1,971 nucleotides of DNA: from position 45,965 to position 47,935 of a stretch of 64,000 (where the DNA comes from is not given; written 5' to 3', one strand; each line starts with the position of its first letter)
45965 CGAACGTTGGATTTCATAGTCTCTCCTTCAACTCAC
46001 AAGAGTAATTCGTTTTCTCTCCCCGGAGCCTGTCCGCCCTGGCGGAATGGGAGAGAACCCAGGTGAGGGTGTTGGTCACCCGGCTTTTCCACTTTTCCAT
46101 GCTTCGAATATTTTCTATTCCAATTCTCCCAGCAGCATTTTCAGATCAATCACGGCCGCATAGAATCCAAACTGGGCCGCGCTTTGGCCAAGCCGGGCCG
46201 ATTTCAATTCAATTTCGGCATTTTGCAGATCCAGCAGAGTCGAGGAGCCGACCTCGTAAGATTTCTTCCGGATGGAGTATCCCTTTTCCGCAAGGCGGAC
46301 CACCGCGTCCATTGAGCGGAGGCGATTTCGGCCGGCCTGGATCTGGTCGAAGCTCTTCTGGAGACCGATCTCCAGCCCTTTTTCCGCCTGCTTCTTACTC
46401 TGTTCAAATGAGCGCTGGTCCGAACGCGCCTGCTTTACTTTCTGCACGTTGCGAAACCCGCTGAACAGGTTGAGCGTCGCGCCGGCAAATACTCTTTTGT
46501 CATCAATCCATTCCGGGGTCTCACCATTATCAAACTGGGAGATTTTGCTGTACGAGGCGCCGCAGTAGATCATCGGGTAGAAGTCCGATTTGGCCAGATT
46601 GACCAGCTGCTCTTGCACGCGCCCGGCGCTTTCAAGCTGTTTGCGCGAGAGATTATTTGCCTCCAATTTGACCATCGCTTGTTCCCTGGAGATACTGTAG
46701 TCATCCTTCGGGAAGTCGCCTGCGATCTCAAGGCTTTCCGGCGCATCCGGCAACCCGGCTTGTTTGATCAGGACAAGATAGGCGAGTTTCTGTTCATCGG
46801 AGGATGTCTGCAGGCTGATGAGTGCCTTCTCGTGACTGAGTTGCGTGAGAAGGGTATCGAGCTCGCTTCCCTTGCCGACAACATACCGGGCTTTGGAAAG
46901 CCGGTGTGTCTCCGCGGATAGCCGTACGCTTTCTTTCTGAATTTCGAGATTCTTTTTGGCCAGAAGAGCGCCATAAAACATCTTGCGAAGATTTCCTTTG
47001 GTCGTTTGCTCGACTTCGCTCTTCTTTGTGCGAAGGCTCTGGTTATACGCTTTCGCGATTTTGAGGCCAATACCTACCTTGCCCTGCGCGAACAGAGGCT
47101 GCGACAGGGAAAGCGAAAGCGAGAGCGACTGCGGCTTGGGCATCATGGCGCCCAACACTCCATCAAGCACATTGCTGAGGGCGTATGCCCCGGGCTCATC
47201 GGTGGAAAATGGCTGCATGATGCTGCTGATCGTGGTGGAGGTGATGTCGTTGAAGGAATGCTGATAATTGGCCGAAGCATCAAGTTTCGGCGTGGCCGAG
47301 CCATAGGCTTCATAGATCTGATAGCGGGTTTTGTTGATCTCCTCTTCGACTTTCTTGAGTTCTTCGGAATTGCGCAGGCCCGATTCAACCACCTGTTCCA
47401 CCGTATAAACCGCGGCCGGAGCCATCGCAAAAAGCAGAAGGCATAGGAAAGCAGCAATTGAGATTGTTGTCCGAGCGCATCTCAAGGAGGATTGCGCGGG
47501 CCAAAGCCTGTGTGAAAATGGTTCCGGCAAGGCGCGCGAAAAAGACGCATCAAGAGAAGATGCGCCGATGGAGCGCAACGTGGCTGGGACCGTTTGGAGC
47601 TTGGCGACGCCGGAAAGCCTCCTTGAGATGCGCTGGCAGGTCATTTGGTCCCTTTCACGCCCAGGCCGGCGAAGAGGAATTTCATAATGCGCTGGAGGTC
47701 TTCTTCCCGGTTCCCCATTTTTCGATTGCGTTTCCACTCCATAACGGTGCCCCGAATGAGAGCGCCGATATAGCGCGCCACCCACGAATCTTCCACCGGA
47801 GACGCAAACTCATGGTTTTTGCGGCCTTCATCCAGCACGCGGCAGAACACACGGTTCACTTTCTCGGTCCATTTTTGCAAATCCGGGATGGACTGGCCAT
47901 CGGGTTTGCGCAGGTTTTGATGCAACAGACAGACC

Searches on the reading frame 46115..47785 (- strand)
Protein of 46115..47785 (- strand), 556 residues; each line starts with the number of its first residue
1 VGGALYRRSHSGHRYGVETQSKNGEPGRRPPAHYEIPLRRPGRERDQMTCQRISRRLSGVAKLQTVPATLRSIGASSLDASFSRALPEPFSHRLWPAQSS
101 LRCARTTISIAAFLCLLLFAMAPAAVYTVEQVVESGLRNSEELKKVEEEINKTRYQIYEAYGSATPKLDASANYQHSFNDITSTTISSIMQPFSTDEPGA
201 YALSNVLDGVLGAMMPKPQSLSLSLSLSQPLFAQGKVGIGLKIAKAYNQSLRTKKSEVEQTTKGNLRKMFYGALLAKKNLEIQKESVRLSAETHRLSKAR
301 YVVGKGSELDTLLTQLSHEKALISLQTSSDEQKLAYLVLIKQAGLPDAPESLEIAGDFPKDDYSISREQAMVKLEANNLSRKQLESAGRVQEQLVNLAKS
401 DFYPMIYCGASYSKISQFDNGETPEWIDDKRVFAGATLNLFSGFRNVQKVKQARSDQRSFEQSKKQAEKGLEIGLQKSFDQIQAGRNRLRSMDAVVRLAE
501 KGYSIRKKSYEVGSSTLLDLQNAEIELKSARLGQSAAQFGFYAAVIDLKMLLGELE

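Call 83: search_protein_families(library=pfam, proteins=[window:46115-47785:-], max_evalue=0.00001)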
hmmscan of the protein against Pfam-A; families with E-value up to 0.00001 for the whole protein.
window:46115-47785:- (556 aa): 1 family
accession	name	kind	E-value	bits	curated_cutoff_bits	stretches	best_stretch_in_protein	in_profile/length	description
PF02321.23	OEP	-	5.2e-48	163.8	22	2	369-553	3-187/187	Outer membrane efflux protein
